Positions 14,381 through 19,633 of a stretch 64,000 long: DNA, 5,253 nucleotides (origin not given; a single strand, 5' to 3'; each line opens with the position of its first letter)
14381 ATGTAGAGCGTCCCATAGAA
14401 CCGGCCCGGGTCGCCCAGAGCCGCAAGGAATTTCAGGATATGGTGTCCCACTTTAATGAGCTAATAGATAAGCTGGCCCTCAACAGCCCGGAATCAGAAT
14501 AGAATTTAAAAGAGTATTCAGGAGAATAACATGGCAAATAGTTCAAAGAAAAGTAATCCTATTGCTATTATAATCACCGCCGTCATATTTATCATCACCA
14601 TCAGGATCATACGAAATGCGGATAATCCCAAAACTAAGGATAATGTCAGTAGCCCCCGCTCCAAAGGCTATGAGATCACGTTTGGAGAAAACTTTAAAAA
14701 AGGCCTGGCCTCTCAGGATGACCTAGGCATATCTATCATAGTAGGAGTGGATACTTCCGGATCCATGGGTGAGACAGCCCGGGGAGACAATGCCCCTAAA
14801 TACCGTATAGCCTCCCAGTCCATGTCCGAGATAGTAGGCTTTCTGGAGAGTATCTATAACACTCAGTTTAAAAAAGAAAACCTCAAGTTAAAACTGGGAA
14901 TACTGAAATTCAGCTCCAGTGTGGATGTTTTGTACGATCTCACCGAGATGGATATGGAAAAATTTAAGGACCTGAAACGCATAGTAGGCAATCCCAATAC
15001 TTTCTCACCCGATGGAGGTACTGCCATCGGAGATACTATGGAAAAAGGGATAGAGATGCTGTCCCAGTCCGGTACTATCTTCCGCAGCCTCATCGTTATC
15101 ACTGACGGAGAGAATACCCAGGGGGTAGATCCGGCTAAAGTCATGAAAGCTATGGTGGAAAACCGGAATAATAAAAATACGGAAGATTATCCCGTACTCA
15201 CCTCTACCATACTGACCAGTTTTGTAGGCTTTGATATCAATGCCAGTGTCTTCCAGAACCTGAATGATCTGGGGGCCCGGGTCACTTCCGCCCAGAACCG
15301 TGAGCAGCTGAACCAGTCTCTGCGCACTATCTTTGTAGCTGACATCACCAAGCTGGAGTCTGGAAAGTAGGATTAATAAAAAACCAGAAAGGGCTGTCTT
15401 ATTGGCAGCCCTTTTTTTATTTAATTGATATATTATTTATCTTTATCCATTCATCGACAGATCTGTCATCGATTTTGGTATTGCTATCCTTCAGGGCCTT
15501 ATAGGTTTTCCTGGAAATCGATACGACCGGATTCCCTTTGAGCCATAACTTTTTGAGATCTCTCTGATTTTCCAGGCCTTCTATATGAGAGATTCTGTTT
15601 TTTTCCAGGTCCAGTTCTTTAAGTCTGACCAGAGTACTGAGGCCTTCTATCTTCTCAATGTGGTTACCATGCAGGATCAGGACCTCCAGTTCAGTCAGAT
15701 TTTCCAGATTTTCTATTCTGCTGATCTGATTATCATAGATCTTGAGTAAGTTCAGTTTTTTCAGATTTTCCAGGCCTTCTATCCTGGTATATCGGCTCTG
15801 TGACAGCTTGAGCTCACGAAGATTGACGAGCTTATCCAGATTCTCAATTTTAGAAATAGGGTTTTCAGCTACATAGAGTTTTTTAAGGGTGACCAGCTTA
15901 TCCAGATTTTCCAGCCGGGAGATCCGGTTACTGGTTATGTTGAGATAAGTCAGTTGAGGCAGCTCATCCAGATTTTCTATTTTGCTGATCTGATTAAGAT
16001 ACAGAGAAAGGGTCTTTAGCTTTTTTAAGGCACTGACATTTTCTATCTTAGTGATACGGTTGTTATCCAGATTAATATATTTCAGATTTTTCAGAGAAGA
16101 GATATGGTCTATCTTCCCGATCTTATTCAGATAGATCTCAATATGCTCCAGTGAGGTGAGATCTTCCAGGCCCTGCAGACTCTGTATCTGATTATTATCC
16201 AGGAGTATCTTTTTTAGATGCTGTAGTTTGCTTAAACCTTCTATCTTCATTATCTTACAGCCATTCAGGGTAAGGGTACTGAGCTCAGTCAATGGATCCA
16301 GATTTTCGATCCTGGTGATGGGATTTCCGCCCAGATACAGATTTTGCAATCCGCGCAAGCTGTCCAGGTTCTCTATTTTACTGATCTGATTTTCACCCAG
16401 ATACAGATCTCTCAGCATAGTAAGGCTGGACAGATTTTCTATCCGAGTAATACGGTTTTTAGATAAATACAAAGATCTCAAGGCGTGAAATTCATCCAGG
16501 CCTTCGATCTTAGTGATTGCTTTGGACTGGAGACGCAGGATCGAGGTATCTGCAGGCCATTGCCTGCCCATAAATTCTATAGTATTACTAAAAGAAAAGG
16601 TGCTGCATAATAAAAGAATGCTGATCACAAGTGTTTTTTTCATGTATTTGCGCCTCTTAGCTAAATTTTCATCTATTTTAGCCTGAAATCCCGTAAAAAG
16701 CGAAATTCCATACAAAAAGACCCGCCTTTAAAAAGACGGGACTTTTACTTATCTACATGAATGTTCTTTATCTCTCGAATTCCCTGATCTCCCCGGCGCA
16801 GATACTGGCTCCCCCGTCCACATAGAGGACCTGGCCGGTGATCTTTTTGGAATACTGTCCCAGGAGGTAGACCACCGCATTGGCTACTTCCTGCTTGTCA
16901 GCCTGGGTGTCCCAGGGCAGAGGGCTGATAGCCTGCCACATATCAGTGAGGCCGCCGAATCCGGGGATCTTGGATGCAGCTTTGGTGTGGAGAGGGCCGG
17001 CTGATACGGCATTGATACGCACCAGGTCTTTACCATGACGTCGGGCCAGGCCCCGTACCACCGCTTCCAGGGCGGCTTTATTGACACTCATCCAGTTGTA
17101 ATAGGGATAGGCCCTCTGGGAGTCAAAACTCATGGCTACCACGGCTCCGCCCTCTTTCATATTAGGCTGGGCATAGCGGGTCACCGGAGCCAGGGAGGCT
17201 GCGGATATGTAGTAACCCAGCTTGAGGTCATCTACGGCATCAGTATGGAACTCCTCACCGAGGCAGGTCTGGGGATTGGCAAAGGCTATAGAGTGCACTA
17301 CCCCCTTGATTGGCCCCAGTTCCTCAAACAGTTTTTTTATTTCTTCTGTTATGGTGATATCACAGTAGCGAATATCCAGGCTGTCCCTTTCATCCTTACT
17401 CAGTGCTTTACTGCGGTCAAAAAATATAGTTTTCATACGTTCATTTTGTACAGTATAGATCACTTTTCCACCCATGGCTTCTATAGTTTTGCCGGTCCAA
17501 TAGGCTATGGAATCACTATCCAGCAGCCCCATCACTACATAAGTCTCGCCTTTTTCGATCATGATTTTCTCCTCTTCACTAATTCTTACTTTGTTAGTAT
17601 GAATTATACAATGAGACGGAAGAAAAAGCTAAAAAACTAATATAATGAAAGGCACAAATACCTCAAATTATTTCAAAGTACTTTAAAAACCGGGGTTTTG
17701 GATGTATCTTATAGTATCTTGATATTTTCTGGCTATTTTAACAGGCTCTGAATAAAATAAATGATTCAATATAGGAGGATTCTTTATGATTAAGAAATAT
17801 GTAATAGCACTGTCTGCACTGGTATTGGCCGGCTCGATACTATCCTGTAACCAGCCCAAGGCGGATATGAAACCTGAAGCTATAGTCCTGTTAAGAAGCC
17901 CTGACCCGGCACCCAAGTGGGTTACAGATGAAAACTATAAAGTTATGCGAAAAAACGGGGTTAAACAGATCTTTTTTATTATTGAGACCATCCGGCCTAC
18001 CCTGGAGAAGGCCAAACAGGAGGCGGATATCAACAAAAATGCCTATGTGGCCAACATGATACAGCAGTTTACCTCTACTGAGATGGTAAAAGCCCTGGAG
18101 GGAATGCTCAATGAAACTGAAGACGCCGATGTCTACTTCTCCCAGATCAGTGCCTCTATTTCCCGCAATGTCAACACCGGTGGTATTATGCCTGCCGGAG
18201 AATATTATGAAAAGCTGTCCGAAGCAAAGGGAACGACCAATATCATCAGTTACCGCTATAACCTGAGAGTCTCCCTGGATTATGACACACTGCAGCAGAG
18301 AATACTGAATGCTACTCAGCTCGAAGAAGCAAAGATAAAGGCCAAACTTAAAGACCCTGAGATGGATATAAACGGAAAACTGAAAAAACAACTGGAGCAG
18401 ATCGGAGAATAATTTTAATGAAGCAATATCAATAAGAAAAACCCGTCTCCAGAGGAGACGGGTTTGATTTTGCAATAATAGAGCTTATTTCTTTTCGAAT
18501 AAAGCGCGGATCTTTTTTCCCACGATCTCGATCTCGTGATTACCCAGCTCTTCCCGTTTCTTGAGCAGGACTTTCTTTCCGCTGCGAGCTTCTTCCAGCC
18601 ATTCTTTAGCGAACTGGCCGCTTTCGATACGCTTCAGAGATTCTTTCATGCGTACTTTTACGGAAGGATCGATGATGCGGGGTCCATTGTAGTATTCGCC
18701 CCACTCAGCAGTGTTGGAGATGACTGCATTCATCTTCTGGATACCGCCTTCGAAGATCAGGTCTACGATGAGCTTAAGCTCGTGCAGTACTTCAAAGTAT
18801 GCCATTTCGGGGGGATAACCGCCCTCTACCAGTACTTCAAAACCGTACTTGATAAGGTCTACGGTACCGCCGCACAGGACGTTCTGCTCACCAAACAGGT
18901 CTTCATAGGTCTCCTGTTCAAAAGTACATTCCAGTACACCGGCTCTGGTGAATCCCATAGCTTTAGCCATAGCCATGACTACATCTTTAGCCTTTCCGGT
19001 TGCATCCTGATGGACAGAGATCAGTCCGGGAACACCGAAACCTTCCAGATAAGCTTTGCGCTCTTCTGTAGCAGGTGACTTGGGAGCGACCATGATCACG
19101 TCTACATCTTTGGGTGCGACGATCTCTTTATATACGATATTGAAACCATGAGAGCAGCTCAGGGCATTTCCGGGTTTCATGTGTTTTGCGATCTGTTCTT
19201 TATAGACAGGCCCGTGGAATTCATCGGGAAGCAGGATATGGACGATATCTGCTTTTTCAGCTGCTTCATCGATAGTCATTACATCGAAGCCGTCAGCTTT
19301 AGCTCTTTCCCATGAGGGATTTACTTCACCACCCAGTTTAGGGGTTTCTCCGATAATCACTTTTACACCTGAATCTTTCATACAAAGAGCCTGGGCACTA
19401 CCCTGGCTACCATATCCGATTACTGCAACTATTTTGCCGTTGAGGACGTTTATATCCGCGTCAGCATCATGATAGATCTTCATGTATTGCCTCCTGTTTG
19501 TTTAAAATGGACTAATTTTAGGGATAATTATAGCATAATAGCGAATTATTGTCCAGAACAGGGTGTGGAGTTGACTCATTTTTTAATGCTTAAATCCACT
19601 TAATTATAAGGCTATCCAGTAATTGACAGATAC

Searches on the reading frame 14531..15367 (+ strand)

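Call 62: search_protein_families(library=pfam, proteins=[window:14531-15367:+], max_evalue=0.0001)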
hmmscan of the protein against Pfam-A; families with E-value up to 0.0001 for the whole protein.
window:14531-15367:+ (279 aa): 2 families
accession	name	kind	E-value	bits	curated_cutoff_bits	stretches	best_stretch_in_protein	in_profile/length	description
PF00092.34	VWA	-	2.5e-08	34.8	23.8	1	70-209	3-128/174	von Willebrand factor type A domain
PF13519.12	VWA_2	-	7.1e-08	33.5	27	1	73-194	5-107/107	von Willebrand factor type A domain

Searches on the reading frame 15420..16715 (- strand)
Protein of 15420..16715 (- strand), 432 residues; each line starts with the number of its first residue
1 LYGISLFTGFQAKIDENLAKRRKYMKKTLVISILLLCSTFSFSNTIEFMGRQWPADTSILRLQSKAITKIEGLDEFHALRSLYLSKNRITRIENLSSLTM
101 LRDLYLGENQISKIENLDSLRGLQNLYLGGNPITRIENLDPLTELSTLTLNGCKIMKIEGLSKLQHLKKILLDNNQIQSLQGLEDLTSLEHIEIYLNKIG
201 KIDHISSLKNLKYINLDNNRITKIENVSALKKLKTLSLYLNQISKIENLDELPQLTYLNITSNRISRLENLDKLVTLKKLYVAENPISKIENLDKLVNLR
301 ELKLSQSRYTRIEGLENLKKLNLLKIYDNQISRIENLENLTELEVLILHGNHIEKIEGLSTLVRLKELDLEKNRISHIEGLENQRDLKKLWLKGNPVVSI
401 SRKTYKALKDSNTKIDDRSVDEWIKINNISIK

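Call 62: search_protein_families(library=pfam, proteins=[window:15420-16715:-], max_evalue=0.0001)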
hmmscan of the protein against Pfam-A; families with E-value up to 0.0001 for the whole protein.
window:15420-16715:- (432 aa): 9 families
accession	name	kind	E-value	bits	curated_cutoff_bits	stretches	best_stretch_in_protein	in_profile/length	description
PF12799.13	LRR_4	-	1.2e-50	168.9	27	9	79-118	3-43/44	Leucine Rich repeats (2 copies)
PF13855.12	LRR_8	-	1.7e-30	105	27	3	210-265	2-61/61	Leucine rich repeat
PF14580.12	LRR_9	-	1.4e-25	90.3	30.5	2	197-281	29-116/175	Leucine-rich repeat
PF23598.1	LRR_14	-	5.1e-20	72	40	2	64-198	9-150/353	Leucine-rich repeat region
PF23952.1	LRR_EndoS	-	1.5e-14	54.7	27.9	1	168-263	26-116/116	Endo-beta-N-acetylglucosaminidase EndoS LRR domain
PF24048.1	LRR_NXF1-5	-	5.3e-11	42.7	30.5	1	338-400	51-119/142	NXF1/2/3/5 leucine-rich repeat domain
PF00560.39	LRR_1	-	2.1e-08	33.1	20.6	0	210-223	1-14/23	Leucine Rich Repeat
PF23211.1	LRR_LRWD1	-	1.1e-06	28.9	28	0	293-353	38-98/190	Leucine-rich repeat and WD repeat-containing protein 1, LRR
PF14814.11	UB2H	-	8.9e-05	22.9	27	0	367-388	60-81/85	Bifunctional transglycosylase second domain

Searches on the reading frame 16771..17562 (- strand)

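Call 62: search_protein_families(library=pfam, proteins=[window:16771-17562:-], max_evalue=0.0001)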
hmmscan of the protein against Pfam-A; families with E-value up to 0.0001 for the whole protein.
window:16771-17562:- (264 aa): 2 families
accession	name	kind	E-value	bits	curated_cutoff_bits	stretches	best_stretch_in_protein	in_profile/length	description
PF13561.12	adh_short_C2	-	1.5e-51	175.7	27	1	12-252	1-235/236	Enoyl-(Acyl carrier protein) reductase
PF00106.31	adh_short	-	2.4e-07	30.9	26.6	1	21-198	14-189/195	short chain dehydrogenase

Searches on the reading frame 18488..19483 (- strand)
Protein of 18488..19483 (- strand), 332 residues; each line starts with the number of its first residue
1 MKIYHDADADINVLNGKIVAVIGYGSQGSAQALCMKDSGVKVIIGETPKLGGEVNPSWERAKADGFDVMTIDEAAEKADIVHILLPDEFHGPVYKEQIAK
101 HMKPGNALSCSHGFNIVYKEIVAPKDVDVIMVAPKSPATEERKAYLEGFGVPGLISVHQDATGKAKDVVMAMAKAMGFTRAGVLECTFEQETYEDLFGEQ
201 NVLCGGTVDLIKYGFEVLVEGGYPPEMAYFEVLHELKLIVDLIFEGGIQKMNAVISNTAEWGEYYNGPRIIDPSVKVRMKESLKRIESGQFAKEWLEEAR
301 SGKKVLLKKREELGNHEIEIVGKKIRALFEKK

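Call 62: search_protein_families(library=pfam, proteins=[window:18488-19483:-], max_evalue=0.0001)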
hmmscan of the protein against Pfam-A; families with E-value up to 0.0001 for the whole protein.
window:18488-19483:- (332 aa): 4 families
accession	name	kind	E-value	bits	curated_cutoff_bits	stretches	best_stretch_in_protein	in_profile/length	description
PF07991.19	KARI_N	-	1.9e-64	216.6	20.6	1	14-182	2-165/165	Acetohydroxy acid isomeroreductase, NADPH-binding domain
PF01450.25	KARI_C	-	1.9e-54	184.3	29.1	1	188-329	1-142/144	Ketol-acid reductoisomerase, C-terminal domain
PF00670.27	AdoHcyase_NAD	-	3.4e-07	31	27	1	13-81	20-82/162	S-adenosyl-L-homocysteine hydrolase, NAD binding domain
PF02826.25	2-Hacid_dh_C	-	1.3e-06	28.3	25.1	1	9-107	29-122/178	D-isomer specific 2-hydroxyacid dehydrogenase, NAD binding domain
